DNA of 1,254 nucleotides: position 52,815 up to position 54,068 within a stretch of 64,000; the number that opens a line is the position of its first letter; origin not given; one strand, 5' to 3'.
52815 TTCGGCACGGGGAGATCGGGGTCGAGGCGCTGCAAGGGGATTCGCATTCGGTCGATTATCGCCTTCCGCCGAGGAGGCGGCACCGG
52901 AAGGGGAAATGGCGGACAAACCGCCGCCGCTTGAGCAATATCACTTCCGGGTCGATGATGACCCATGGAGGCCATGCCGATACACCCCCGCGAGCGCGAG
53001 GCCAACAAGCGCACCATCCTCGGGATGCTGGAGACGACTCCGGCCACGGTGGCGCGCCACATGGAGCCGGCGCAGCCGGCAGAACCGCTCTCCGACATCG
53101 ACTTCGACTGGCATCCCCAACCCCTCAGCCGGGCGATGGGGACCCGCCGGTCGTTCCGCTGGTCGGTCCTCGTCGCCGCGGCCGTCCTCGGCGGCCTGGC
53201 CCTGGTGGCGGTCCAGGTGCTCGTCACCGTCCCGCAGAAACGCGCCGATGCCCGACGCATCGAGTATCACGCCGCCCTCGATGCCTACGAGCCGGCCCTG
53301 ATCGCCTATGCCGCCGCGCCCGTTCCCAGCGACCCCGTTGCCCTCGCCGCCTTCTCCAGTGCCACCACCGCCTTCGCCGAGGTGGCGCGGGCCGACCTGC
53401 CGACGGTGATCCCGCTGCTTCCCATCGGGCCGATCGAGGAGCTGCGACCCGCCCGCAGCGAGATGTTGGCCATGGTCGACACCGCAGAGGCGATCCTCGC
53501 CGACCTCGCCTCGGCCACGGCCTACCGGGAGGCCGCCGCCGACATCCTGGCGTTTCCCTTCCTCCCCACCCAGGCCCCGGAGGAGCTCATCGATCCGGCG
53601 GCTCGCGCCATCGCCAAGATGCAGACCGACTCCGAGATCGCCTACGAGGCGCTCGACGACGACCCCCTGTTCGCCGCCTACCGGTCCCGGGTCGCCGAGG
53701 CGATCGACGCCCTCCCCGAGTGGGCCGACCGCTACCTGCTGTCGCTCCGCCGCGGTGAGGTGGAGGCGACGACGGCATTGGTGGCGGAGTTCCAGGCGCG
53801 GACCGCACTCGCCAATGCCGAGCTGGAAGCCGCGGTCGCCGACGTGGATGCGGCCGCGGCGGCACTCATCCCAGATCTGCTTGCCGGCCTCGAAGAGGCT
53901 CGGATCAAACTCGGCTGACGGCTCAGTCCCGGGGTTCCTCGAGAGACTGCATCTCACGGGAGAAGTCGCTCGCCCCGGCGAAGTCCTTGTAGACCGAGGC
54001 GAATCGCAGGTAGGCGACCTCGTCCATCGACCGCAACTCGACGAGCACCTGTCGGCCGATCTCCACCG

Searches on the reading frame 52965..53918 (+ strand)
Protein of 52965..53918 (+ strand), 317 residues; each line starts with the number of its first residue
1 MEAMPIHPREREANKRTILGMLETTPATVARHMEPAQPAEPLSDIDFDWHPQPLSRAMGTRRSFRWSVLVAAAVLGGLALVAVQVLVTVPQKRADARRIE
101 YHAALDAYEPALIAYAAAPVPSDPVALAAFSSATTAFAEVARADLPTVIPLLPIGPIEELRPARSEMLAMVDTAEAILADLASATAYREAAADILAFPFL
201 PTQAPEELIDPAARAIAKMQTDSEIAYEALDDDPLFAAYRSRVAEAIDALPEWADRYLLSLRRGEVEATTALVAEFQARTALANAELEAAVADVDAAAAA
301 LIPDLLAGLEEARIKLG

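Call 34: find_homologous_proteins(query=window:52965-53918:+, max_evalue=1e-60)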
Query window:52965-53918:+ (317 aa): 29 proteins with E <= 1e-60 among 8000 candidates.
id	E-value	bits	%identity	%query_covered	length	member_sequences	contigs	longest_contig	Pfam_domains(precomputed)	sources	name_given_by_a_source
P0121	3.6e-178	609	93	100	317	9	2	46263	-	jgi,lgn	-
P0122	6.5e-146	503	79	99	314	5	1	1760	-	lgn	-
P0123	2.6e-139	482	75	99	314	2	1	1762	-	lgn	-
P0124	2.6e-138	478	74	99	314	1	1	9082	-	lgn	-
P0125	1.1e-137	476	75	99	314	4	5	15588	-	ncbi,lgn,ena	ncbi:MAG: hypothetical protein AAB198_05530 [Actinomycetota bacterium]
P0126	9.1e-137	473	75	100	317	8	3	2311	-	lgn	-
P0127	5.2e-130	451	76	94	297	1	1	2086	-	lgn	-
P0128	3.3e-128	445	71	99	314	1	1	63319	-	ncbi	-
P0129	1.1e-125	437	70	99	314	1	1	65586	-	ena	-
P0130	6.8e-124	431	70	100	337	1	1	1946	-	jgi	jgi:hypothetical protein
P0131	9.8e-123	427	70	99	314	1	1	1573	-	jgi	jgi:hypothetical protein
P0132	7.8e-119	414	69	99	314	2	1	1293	-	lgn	-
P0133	2.0e-117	410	72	94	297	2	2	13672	-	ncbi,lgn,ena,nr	ncbi:MAG TPA: hypothetical protein DCY40_05150 [Actinobacteria bacterium]|nr:hypothetical protein [A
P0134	7.5e-117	408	67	99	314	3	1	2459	-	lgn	-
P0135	1.1e-116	407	72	94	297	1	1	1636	-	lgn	-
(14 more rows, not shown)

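Call 35: find_encoding_contigs(protein=P0121, flank=10000, max_places=4)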
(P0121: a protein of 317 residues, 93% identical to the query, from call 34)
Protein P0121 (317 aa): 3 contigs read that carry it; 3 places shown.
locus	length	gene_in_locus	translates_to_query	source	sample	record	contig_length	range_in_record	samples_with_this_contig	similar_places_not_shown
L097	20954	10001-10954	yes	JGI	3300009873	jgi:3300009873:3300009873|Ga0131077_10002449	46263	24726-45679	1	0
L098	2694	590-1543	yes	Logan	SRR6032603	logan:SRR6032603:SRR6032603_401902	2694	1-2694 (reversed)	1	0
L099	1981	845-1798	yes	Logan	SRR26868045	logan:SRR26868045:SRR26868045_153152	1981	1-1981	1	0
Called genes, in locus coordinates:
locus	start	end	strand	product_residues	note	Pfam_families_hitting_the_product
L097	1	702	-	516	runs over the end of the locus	-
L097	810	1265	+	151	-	PF03653:UPF0093 (weak), PF10027:DUF2269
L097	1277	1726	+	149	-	PF10027:DUF2269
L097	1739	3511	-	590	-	PF00501:AMP-binding, PF23562:AMP-binding_C_3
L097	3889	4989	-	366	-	PF01551:Peptidase_M23, PF01471:PG_binding_1, PF09374:PG_binding_3 (faint), PF01471:PG_binding_1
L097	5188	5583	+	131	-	PF00581:Rhodanese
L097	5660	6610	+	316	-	PF10646:Germane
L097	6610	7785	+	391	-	PF00266:Aminotran_5, PF01053:Cys_Met_Meta_PP (weak), PF01041:DegT_DnrJ_EryC1 (weak)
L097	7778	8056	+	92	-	PF11823:Se_S_carrier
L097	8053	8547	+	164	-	PF04143:Sulf_transp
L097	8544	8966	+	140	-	PF04143:Sulf_transp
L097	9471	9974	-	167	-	PF00692:dUTPase, PF22769:DCD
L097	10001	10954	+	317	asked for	-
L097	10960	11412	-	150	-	PF22811:Zn_ribbon_NrdR, PF03477:ATP-cone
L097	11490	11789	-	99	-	PF01476:LysM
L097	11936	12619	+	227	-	PF01726:LexA_DNA_bind, PF09339:HTH_IclR (weak), PF00717:Peptidase_S24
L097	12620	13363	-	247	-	PF01678:DAP_epimerase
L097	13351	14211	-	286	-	PF01715:IPPT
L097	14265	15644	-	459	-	PF00919:UPF0004, PF04055:Radical_SAM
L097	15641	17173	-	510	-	PF12072:RNase_Y_N, PF00013:KH_1 (weak), PF01966:HD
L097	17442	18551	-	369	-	PF00154:RecA_N, PF06745:ATPase (faint), PF08423:Rad51 (weak), PF27531:MT3502_N (weak), PF21096:RecA_C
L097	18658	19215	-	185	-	PF02834:LigT_PEase, PF13563:2_5_RNA_ligase2, PF02834:LigT_PEase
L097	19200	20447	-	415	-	PF00994:MoCF_biosynth, PF18146:CinA_KH, PF02464:CinA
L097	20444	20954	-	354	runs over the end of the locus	PF04055:Radical_SAM, PF18693:TRAM_2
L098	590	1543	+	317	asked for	-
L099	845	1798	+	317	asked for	-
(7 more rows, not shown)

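Call 52: search_protein_families(library=ncbifam, proteins=[window:52965-53918:+], max_evalue=0.001)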
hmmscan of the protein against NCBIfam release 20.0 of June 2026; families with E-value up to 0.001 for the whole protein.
window:52965-53918:+ (317 aa): 0 families

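Call 65: find_encoding_contigs(protein=P0128, flank=10000, max_places=2)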
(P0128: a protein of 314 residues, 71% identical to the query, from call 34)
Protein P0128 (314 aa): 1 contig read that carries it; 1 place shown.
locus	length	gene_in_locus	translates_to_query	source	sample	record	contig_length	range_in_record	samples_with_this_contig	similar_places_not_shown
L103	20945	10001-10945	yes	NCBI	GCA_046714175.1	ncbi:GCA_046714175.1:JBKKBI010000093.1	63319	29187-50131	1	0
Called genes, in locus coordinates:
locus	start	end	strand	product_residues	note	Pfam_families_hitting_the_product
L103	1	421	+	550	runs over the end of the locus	PF09360:zf-CDGSH, PF06902:Fer4_19 (weak), PF09360:zf-CDGSH, PF00582:Usp, PF00355:Rieske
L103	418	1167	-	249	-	PF10027:DUF2269, PF00034:Cytochrom_C (faint), PF13442:Cytochrome_CBB3 (weak)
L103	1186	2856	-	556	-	-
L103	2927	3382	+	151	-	PF10027:DUF2269 (weak)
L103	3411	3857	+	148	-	PF10027:DUF2269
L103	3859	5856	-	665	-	PF00578:AhpC-TSA, PF08534:Redoxin, PF13098:Thioredoxin_2 (weak), PF13905:Thioredoxin_8, PF25021:TEN_NHL (faint), PF01436:NHL (faint)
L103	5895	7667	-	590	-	PF00501:AMP-binding, PF23562:AMP-binding_C_3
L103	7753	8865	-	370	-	PF01551:Peptidase_M23, PF01471:PG_binding_1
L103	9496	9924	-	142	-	PF00692:dUTPase, PF22769:DCD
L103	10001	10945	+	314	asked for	-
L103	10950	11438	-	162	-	PF22811:Zn_ribbon_NrdR, PF03477:ATP-cone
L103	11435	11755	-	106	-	PF01476:LysM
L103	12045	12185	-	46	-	-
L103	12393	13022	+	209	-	PF01726:LexA_DNA_bind, PF09339:HTH_IclR, PF00717:Peptidase_S24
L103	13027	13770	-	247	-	PF01678:DAP_epimerase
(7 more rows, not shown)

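Call 66: find_encoding_contigs(protein=P0129, flank=10000, max_places=2)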
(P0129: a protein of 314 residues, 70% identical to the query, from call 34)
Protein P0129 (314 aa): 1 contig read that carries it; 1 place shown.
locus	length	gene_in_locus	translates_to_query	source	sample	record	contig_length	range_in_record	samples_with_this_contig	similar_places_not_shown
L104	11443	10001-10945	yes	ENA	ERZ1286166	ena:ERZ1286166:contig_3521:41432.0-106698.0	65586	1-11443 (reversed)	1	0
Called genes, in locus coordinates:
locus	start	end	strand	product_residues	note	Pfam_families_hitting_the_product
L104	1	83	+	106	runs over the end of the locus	-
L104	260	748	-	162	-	-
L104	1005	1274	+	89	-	-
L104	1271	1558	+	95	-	-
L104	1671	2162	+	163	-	PF05090:HTTM, PF07291:MauE (faint)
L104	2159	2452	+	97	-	PF06305:LapA_dom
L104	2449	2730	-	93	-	PF14229:DUF4332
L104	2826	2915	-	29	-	-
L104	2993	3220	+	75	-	-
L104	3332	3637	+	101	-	-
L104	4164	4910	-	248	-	-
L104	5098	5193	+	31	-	-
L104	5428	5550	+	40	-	-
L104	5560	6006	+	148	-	PF10027:DUF2269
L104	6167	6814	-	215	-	PF00501:AMP-binding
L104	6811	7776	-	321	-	PF00501:AMP-binding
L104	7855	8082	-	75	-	PF01471:PG_binding_1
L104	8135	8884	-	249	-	PF01551:Peptidase_M23, PF01471:PG_binding_1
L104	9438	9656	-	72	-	PF00692:dUTPase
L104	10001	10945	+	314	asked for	-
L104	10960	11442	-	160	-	?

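Call 70: find_encoding_contigs(protein=P0133, flank=10000, max_places=3)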
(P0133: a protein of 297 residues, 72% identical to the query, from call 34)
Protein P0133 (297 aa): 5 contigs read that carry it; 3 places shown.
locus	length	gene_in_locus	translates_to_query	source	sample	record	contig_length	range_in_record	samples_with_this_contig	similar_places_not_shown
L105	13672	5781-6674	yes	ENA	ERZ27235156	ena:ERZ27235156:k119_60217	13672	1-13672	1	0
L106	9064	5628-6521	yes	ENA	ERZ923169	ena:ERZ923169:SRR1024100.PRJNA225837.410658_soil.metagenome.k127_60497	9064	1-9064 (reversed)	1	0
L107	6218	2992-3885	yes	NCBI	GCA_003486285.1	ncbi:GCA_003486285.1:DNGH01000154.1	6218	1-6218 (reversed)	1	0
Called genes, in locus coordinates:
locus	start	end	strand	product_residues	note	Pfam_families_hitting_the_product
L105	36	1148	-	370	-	PF01551:Peptidase_M23, PF01471:PG_binding_1, PF09374:PG_binding_3 (faint), PF01471:PG_binding_1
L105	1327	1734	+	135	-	PF00581:Rhodanese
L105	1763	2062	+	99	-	PF01370:Epimerase (weak)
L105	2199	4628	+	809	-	PF00211:Guanylate_cyc, PF13191:AAA_16 (weak), PF25872:HTH_77 (weak)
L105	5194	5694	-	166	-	PF22769:DCD, PF00692:dUTPase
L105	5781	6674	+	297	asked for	-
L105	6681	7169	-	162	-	PF23451:Zn_ribbon_PaaD (weak), PF22811:Zn_ribbon_NrdR, PF03477:ATP-cone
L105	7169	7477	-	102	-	PF01476:LysM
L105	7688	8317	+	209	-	PF01726:LexA_DNA_bind, PF09339:HTH_IclR (faint), PF00717:Peptidase_S24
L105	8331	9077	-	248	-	PF01678:DAP_epimerase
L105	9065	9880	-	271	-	PF01715:IPPT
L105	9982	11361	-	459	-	PF00919:UPF0004, PF04055:Radical_SAM, PF01938:TRAM (weak)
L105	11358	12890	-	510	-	PF12072:RNase_Y_N, PF00013:KH_1 (weak), PF01966:HD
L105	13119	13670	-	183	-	?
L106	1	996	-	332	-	?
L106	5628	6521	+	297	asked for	-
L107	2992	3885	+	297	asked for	-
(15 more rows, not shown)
